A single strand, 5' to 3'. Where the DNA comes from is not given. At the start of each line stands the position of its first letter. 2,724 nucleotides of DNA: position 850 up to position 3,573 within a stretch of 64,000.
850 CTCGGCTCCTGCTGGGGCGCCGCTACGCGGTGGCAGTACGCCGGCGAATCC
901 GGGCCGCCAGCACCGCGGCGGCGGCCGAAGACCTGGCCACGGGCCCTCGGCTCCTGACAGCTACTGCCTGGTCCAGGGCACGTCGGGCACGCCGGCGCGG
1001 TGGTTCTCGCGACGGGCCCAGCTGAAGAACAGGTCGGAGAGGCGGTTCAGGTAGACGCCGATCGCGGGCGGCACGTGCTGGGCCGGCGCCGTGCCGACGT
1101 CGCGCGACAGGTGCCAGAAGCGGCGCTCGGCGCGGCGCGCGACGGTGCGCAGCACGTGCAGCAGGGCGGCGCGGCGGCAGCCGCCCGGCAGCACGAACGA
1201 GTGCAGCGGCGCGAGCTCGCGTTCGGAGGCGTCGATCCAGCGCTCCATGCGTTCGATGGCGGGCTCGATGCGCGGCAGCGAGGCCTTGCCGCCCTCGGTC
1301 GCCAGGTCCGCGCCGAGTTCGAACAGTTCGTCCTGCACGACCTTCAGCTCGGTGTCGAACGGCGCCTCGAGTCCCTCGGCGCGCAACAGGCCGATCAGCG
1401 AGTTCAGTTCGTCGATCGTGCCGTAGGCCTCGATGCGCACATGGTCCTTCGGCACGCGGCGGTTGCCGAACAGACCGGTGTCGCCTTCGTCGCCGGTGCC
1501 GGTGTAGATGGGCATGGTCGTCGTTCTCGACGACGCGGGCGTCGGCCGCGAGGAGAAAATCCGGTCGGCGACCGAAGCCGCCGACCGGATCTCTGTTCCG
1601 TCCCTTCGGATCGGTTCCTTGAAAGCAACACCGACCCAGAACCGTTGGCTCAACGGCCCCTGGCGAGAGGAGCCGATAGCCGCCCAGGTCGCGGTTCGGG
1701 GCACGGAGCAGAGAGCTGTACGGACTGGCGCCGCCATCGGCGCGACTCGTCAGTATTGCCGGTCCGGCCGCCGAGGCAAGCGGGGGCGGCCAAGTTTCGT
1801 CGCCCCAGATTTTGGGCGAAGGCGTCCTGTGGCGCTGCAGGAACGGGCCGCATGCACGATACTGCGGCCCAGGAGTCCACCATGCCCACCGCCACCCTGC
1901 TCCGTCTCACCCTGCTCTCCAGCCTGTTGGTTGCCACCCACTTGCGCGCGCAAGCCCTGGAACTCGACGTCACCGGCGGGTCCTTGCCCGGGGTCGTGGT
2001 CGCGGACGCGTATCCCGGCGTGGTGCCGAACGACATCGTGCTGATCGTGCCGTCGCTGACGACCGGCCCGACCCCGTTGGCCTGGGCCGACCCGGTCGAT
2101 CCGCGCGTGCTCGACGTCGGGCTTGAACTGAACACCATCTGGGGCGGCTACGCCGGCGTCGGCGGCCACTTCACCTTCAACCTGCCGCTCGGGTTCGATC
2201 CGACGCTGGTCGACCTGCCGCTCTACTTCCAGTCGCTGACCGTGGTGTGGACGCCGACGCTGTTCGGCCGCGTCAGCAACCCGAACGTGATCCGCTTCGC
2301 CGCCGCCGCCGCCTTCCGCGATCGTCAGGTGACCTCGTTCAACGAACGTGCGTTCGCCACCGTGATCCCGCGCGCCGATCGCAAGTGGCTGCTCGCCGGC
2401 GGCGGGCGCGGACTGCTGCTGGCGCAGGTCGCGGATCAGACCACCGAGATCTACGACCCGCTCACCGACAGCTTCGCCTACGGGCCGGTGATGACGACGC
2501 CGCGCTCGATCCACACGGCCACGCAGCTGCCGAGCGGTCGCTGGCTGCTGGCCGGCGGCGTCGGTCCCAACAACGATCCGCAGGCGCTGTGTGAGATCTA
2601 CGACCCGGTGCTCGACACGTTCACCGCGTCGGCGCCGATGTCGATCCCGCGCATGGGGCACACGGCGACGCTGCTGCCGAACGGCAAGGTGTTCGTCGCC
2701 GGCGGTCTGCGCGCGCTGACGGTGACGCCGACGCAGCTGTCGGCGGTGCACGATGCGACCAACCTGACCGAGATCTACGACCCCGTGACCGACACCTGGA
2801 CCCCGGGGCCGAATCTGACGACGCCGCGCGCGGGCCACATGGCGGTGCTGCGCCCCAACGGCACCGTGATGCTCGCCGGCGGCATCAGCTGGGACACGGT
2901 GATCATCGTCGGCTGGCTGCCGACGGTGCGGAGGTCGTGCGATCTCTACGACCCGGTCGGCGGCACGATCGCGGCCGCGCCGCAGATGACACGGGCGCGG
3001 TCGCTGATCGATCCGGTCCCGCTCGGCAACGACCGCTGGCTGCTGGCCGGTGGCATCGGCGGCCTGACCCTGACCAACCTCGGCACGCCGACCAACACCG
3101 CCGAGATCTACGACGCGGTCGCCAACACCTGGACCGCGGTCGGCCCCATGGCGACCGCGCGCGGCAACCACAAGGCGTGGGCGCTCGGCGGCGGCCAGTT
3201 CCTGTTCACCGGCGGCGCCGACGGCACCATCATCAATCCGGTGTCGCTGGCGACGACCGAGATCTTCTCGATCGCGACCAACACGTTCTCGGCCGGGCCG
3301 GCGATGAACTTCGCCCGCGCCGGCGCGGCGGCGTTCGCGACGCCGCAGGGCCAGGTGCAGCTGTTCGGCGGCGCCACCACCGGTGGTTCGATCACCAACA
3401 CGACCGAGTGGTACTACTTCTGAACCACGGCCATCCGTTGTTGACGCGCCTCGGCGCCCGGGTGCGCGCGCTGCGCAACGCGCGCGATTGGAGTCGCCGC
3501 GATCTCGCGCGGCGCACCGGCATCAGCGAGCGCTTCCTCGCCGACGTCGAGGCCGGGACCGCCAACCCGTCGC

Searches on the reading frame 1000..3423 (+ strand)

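Call 20: search_protein_families(library=pfam, proteins=[window:1000-3423:+], max_evalue=0.001)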
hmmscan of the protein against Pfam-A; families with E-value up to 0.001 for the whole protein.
window:1000-3423:+ (807 aa): 7 families
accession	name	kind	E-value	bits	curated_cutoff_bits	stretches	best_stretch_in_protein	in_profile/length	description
PF13964.12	Kelch_6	-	2.1e-22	78.7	25.3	1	550-610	1-50/50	Kelch motif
PF13418.12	Kelch_4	-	1.4e-21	76.6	21.6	1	550-607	1-48/49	Galactose oxidase, central domain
PF01344.31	Kelch_1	-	9.8e-20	70.2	20.1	1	560-606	10-45/46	Kelch motif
PF13415.12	Kelch_3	-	1.2e-08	35.4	22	0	590-616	20-46/48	Galactose oxidase, central domain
PF24681.1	Kelch_KLHDC2_KLHL20_DRC7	-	1.8e-08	34.4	50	0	500-628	49-172/221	KLHDC2/KLHL20/DRC7 Kelch-repeats domain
PF24981.1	Beta-prop_ATRN-LZTR1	-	4.8e-08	33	50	1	534-629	185-280/289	Attractin/LZTR1 beta-propeller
PF07646.21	Kelch_2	-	1.9e-07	31.2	21.3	0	551-606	2-47/48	Kelch motif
